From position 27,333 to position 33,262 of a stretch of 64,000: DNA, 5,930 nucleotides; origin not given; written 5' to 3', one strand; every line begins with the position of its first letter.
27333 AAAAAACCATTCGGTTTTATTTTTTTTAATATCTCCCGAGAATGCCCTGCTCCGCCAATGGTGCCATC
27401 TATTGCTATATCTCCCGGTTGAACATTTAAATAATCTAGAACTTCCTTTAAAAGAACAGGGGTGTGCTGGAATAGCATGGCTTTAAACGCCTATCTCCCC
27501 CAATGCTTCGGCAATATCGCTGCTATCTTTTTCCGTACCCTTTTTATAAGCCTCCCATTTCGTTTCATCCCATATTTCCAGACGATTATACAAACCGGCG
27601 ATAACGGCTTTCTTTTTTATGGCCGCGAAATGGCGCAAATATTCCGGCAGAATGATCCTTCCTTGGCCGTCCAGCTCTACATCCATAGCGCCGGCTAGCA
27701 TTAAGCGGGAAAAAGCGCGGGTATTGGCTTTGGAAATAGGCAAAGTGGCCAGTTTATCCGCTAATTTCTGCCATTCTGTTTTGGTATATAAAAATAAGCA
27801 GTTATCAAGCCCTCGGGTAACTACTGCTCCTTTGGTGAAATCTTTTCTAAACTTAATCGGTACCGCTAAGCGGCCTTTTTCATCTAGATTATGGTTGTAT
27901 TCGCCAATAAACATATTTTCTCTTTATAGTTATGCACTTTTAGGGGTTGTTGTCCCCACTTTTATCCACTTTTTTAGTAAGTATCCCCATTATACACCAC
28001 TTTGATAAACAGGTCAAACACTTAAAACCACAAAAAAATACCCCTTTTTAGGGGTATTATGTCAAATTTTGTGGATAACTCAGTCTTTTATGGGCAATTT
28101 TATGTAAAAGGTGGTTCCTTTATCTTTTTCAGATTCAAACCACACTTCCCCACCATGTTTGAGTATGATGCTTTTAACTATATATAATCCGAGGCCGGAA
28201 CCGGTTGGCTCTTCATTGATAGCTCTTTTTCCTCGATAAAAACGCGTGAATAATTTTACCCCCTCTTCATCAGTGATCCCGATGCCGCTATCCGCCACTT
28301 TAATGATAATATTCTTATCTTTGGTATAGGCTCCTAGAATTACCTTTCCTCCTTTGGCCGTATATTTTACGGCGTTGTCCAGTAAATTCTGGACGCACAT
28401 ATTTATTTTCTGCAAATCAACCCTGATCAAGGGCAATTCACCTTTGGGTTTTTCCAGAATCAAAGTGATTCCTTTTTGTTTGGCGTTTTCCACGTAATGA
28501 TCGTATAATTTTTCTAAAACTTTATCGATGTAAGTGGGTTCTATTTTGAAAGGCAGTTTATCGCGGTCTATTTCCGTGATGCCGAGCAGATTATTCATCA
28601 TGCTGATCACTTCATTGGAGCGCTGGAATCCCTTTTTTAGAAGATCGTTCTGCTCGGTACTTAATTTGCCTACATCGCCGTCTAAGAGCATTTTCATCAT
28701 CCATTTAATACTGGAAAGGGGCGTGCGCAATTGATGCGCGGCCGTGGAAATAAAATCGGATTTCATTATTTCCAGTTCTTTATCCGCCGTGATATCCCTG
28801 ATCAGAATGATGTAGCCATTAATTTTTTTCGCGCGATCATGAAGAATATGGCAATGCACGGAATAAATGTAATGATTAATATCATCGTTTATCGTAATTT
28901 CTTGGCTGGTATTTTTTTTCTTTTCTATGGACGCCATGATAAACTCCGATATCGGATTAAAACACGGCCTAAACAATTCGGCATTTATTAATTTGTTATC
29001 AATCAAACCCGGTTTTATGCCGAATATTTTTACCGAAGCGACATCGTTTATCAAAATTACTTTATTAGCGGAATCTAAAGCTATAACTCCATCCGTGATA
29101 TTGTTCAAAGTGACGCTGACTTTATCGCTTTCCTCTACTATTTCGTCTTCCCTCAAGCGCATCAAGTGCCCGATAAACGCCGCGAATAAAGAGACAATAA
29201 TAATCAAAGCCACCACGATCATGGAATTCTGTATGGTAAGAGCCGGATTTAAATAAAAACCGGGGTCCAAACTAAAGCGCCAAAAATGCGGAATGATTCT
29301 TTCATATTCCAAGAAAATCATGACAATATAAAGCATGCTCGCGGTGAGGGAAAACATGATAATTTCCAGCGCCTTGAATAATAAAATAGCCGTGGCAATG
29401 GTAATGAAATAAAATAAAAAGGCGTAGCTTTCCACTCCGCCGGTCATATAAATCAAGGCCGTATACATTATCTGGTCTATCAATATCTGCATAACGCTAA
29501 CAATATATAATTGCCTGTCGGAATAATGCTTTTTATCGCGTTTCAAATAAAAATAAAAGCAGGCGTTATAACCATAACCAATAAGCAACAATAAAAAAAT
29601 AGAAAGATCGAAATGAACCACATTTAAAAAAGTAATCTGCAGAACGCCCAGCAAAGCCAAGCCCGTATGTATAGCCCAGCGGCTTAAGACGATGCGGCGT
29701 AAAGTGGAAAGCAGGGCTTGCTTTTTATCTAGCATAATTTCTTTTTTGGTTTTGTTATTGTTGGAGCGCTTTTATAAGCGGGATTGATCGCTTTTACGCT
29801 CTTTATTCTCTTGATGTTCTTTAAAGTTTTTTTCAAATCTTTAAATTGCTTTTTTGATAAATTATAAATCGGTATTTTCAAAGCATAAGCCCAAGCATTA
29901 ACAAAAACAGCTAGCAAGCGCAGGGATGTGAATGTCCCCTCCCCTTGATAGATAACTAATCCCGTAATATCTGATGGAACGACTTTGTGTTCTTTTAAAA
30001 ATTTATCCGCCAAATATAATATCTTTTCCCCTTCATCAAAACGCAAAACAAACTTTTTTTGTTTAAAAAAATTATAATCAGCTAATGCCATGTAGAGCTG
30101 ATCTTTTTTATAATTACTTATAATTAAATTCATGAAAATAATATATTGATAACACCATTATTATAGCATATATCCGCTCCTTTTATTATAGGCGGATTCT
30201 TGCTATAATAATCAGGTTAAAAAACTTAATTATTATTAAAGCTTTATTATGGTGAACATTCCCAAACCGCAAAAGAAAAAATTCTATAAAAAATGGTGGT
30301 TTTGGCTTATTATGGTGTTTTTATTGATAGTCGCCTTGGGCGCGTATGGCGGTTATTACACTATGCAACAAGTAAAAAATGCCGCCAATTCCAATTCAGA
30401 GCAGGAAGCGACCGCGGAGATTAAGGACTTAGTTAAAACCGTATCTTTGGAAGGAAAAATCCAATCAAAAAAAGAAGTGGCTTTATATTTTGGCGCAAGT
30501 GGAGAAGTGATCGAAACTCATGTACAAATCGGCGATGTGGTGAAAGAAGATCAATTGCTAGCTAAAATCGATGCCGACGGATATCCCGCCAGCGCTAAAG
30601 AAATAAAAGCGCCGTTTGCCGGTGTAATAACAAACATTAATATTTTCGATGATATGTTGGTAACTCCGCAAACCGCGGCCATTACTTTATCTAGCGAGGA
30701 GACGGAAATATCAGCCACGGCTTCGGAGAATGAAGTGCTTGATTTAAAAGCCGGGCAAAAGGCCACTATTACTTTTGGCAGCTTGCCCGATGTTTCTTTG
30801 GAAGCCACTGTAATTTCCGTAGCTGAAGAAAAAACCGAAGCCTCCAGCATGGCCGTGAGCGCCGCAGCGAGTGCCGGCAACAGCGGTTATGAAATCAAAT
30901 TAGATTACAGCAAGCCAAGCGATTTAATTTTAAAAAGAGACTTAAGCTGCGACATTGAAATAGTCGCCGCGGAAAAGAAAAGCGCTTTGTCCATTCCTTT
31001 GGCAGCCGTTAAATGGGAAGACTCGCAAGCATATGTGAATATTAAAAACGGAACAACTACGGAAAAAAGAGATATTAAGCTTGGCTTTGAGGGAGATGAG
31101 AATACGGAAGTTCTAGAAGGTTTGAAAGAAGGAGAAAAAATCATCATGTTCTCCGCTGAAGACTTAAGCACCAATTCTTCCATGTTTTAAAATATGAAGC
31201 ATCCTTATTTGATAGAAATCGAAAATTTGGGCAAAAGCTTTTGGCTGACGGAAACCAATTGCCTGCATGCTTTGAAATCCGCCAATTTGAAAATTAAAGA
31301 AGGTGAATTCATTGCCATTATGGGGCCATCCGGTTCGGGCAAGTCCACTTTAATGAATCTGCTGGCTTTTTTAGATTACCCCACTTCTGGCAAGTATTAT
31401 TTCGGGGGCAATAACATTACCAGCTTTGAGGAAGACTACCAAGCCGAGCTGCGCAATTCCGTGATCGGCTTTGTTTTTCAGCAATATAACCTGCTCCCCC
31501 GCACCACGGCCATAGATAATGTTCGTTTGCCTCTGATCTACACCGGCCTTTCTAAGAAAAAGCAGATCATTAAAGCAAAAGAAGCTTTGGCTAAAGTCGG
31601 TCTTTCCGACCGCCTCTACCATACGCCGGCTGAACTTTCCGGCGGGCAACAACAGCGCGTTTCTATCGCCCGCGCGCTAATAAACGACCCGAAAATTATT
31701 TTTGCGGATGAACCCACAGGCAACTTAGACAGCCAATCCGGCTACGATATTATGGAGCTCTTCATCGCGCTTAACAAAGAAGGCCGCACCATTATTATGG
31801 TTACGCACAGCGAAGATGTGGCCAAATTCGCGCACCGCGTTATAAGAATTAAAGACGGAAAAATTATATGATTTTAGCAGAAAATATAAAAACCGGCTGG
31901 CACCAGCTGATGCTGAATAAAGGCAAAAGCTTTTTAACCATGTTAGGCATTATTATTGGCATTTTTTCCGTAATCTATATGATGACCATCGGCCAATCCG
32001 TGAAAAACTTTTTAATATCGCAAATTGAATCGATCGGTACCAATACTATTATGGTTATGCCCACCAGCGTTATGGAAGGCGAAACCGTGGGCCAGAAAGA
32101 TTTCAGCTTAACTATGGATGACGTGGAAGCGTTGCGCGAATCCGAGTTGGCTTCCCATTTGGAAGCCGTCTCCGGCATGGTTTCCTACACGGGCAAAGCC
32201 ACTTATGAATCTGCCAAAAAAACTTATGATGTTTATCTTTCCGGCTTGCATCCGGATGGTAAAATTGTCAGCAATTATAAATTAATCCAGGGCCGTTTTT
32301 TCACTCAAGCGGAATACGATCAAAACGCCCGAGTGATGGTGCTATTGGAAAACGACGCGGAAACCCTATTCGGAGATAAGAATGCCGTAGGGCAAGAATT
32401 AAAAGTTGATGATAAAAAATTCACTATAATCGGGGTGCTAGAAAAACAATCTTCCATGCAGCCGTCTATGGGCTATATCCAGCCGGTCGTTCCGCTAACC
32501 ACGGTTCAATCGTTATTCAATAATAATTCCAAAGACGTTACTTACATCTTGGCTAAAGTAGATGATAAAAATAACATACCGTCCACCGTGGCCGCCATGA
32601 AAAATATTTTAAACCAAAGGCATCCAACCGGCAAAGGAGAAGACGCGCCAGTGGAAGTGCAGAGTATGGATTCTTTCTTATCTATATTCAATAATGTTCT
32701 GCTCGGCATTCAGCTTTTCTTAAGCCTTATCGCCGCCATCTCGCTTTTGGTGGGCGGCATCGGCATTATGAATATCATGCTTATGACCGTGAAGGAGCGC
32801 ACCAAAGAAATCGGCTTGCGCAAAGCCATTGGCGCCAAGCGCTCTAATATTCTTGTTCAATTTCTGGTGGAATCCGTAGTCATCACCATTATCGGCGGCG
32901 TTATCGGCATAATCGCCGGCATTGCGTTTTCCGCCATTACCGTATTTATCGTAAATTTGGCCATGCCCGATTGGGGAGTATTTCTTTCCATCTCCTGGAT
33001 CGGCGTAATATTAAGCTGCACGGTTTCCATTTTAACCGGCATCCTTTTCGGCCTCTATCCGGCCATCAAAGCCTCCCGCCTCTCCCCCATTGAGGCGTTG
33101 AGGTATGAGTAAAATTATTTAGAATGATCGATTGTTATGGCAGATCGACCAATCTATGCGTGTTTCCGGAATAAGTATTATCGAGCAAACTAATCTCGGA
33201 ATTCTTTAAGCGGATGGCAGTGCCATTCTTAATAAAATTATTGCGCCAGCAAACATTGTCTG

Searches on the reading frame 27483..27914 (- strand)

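Call 91: search_protein_families(library=pfam, proteins=[window:27483-27914:-], max_evalue=0.001)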
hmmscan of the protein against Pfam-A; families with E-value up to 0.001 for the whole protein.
window:27483-27914:- (143 aa): 1 family
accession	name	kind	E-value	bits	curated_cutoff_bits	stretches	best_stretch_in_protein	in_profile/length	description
PF02381.23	MraZ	-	7e-41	138.5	23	2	1-70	1-71/72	MraZ protein, putative antitoxin-like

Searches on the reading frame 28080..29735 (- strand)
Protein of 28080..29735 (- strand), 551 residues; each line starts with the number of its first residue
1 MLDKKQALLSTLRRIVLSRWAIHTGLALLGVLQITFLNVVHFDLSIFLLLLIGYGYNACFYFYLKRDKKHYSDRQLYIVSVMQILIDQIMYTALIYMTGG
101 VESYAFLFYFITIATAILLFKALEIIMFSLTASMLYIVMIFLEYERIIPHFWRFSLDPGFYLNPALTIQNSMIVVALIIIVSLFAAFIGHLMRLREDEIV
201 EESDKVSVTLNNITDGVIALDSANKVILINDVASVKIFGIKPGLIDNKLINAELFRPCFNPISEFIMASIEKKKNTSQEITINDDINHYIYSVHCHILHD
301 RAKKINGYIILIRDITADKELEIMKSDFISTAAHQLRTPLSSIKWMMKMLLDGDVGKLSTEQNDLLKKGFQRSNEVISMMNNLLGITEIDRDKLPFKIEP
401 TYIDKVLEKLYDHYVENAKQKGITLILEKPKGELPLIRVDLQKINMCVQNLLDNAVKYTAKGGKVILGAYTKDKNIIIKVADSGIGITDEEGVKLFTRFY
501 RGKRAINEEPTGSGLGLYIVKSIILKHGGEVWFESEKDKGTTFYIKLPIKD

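Call 58: search_protein_families(library=pfam, proteins=[window:28080-29735:-], max_evalue=0.0001)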
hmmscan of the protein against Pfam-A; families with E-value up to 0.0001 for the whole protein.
window:28080-29735:- (551 aa): 3 families
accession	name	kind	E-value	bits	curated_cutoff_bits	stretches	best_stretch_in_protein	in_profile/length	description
PF02518.31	HATPase_c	-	1.7e-27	96.5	26.4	1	442-550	4-110/111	Histidine kinase-, DNA gyrase B-, and HSP90-like ATPase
PF00512.31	HisKA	-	1.4e-10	41.5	26.9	1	324-390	1-64/66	His Kinase A (phospho-acceptor) domain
PF08448.16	PAS_4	-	6.1e-06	26.9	23.1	1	210-318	1-108/110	PAS fold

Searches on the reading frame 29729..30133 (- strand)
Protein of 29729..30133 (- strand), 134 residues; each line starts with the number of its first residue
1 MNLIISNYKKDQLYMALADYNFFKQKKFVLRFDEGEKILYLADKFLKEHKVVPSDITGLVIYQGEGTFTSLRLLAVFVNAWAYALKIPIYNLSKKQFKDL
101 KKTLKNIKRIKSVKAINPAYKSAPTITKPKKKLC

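Call 58: search_protein_families(library=pfam, proteins=[window:29729-30133:-], max_evalue=0.0001)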
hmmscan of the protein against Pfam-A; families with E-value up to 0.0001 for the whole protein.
window:29729-30133:- (134 aa): 1 family
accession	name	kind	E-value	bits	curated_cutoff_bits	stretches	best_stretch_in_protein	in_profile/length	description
PF00814.31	TsaD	-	5.4e-06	26.7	24.8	1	36-93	31-88/264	tRNA N6-adenosine threonylcarbamoyltransferase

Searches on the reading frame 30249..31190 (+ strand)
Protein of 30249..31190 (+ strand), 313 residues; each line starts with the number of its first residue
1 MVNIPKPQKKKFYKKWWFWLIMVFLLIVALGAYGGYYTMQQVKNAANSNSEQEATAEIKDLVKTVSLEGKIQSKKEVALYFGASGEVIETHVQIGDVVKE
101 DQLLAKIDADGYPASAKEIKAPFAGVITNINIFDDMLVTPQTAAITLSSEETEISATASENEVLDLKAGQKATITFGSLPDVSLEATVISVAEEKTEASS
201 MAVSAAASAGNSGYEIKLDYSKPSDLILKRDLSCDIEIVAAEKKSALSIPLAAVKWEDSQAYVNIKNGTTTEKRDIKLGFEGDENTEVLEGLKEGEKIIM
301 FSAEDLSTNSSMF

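Call 58: search_protein_families(library=pfam, proteins=[window:30249-31190:+], max_evalue=0.0001)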
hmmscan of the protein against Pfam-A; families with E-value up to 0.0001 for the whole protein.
window:30249-31190:+ (313 aa): 4 families
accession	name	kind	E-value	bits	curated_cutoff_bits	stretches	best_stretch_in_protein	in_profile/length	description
PF16576.10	HlyD_D23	-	3.1e-10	40.1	30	1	102-194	94-187/214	Barrel-sandwich domain of CusB or HlyD membrane-fusion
PF13437.12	HlyD_3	-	2.4e-08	35.1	22.2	1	119-202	2-87/106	HlyD family secretion protein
PF00364.28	Biotin_lipoyl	-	2.9e-05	24.3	22.1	1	84-138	14-64/73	Biotin-requiring enzyme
PF13533.13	Biotin_lipoyl_2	-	5.1e-05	23.4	29.8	0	84-108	8-32/32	Biotin-lipoyl like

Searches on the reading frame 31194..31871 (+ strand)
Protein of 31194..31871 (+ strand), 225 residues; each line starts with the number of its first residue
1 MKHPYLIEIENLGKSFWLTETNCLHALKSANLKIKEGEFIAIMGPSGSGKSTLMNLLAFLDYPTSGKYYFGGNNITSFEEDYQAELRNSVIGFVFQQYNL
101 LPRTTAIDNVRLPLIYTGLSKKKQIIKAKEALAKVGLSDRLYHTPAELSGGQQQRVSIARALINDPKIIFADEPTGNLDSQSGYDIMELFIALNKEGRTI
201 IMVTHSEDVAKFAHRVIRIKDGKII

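Call 58: search_protein_families(library=pfam, proteins=[window:31194-31871:+], max_evalue=0.0001)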
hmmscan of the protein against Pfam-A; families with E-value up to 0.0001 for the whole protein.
window:31194-31871:+ (225 aa): 3 families
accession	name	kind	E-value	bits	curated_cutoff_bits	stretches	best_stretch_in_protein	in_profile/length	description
PF00005.33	ABC_tran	-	2.2e-35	122.7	25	1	27-175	1-136/137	ABC transporter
PF13304.12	AAA_21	-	1.3e-07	32.4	27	0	39-62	1-27/304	AAA domain, putative AbiEii toxin, Type IV TA system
PF02463.25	SMC_N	-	2.1e-06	27.8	40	0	37-59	24-46/220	RecF/RecN/SMC N terminal domain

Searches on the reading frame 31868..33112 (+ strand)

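Call 58: search_protein_families(library=pfam, proteins=[window:31868-33112:+], max_evalue=0.0001)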
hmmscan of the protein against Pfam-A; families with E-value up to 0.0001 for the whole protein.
window:31868-33112:+ (414 aa): 2 families
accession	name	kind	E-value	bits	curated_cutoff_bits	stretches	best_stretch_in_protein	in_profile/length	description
PF12704.14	MacB_PCD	-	3.9e-41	142.1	27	1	21-246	1-206/207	MacB-like periplasmic core domain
PF02687.27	FtsX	-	1.3e-19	70.9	25.5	1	287-407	2-120/120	FtsX-like permease C-terminal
